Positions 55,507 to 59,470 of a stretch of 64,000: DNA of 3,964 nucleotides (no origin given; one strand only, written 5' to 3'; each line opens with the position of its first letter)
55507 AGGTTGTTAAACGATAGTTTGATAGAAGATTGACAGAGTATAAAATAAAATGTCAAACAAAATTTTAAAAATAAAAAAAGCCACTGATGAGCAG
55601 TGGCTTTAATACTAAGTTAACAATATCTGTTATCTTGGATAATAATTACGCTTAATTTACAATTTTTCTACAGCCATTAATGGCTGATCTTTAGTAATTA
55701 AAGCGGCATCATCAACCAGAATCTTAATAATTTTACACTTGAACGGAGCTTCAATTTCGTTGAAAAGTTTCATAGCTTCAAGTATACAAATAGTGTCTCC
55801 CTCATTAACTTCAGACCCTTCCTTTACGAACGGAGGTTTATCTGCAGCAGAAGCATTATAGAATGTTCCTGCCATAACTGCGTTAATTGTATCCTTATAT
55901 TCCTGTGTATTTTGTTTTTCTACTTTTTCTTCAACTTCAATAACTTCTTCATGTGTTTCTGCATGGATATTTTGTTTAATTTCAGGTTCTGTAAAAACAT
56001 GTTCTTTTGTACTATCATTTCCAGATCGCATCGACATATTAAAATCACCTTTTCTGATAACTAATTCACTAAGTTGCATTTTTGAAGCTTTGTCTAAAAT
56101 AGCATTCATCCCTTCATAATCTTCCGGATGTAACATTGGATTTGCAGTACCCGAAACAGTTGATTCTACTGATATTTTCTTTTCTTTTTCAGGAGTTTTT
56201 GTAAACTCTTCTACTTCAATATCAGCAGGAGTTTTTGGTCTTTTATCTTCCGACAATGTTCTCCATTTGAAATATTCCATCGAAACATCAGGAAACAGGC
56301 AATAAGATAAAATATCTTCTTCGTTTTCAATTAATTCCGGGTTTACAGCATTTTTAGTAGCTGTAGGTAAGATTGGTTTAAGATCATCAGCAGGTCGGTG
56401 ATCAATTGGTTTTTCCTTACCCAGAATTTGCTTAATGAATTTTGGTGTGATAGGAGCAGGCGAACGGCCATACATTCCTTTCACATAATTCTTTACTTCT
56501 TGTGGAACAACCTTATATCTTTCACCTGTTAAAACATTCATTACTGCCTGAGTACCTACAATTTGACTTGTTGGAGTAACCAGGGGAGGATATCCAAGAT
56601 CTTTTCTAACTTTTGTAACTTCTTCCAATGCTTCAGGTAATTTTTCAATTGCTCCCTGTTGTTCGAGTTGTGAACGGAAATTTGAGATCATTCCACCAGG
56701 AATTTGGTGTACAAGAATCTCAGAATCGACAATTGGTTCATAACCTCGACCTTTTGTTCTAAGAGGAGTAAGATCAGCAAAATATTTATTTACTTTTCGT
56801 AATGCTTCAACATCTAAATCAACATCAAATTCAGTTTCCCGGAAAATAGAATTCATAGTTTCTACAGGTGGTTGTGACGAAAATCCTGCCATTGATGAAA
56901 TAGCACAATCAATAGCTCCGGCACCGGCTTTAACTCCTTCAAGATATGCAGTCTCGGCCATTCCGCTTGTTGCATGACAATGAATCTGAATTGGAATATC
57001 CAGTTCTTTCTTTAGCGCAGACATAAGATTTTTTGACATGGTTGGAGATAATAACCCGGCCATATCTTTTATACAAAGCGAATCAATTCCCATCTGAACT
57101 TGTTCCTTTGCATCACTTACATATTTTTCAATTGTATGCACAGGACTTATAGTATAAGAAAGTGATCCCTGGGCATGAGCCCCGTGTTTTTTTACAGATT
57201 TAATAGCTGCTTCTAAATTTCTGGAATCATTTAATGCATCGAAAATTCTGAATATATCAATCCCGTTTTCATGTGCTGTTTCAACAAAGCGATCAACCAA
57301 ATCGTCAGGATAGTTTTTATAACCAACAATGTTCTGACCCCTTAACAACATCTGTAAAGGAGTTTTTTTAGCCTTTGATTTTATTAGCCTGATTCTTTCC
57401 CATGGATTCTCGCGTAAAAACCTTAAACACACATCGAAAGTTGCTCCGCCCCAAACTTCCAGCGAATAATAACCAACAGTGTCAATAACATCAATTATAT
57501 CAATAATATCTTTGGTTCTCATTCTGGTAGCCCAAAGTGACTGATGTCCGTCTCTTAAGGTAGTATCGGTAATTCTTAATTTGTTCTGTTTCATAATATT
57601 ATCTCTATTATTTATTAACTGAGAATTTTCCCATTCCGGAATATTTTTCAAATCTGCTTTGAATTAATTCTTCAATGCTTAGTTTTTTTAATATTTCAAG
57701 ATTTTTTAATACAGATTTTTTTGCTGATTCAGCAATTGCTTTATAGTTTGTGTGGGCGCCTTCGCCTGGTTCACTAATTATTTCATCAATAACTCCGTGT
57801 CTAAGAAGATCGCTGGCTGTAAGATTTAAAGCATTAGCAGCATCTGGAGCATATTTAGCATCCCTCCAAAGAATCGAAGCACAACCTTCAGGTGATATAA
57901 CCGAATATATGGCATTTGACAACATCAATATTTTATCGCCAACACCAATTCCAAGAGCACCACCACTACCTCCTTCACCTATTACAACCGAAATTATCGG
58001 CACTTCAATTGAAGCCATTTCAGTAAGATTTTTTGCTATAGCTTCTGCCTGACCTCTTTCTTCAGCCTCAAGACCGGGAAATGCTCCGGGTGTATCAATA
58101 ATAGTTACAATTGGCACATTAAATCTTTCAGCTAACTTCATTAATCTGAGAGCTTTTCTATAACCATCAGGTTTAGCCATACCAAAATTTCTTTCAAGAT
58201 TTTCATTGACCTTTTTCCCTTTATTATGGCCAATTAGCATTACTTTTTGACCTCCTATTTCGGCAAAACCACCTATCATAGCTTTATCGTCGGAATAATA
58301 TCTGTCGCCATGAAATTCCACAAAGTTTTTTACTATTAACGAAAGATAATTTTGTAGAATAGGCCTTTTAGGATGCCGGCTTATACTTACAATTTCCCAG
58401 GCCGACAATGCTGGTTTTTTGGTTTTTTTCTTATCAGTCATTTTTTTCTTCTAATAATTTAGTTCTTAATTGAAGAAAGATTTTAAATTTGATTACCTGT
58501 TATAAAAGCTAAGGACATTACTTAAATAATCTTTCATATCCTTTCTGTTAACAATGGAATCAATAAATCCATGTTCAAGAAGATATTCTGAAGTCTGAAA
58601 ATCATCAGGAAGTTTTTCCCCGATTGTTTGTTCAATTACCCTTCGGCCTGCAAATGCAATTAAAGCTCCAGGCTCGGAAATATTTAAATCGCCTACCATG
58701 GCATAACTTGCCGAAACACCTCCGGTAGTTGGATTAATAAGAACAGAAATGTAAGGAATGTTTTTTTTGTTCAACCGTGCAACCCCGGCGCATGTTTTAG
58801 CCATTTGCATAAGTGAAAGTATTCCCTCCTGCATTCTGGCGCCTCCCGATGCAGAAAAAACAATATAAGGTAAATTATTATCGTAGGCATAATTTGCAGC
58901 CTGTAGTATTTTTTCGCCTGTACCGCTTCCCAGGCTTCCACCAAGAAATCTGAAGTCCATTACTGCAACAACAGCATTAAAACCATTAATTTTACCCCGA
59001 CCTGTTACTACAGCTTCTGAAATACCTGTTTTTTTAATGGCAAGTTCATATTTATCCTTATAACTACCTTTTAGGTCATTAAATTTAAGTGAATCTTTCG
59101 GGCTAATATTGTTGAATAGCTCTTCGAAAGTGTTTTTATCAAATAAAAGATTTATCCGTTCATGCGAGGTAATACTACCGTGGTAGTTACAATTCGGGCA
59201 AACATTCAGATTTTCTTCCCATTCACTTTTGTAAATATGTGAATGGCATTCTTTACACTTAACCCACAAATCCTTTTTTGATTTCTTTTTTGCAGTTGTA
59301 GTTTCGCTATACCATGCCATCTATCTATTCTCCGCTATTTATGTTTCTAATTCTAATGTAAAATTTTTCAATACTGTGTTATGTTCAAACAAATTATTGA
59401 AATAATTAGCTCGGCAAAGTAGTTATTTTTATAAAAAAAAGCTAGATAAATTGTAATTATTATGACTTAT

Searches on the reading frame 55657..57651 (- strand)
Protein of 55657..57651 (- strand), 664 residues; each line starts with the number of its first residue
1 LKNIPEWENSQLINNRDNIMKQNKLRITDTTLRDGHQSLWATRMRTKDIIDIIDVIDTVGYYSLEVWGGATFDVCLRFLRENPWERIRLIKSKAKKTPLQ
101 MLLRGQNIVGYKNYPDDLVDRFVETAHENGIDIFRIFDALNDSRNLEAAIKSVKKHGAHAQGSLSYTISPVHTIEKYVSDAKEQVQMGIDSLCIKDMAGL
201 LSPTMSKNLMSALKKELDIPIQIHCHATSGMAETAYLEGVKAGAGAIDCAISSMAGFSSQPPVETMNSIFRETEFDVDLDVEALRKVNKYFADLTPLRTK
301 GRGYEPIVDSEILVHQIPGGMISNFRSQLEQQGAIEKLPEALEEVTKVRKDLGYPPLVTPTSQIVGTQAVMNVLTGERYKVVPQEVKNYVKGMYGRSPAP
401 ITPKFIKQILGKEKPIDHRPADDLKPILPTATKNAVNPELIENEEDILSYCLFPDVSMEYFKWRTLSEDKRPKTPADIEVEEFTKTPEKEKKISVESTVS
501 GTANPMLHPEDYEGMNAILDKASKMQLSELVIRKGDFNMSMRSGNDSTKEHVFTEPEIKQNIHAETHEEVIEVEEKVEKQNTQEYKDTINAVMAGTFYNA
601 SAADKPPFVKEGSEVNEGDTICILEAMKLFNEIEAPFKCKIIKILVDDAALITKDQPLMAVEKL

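Call 33: search_protein_families(library=pfam, proteins=[window:55657-57651:-], max_evalue=0.000001)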
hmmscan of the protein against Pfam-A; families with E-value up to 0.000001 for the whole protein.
window:55657-57651:- (664 aa): 3 families
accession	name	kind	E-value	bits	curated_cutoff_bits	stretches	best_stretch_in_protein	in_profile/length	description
PF02436.23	PYC_OADA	-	5.7e-54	183.3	27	1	312-496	1-191/201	Conserved carboxylase domain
PF00682.25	HMGL-like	-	9.8e-19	68.2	29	1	145-288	114-257/260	HMGL-like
PF00364.28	Biotin_lipoyl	-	2.1e-15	56.7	22.1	1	588-660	2-72/73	Biotin-requiring enzyme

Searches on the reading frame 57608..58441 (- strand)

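Call 33: search_protein_families(library=pfam, proteins=[window:57608-58441:-], max_evalue=0.000001)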
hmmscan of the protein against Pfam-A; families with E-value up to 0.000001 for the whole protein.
window:57608-58441:- (277 aa): 2 families
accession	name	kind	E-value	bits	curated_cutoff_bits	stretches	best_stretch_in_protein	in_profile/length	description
PF03255.19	ACCA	-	5.6e-126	420.3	23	1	6-271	45-310/310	Acetyl co-enzyme A carboxylase carboxyltransferase-like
PF01039.27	Carboxyl_trans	-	5.5e-20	71.9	22.3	1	53-203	282-428/493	Carboxyl transferase domain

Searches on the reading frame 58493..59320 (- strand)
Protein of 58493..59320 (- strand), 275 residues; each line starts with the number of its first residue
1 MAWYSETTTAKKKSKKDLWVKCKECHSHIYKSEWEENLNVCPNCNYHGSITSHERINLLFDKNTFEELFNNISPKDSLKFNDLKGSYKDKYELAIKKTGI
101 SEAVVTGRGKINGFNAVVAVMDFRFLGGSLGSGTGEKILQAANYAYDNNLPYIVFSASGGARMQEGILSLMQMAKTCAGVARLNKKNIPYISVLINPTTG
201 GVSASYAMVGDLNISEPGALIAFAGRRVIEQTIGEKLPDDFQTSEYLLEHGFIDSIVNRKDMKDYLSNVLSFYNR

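Call 33: search_protein_families(library=pfam, proteins=[window:58493-59320:-], max_evalue=0.000001)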
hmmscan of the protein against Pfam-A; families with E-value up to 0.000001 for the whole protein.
window:58493-59320:- (275 aa): 1 family
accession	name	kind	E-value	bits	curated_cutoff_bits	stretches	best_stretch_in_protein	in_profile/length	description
PF01039.27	Carboxyl_trans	-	1.5e-25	90.3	22.3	1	48-237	6-181/493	Carboxyl transferase domain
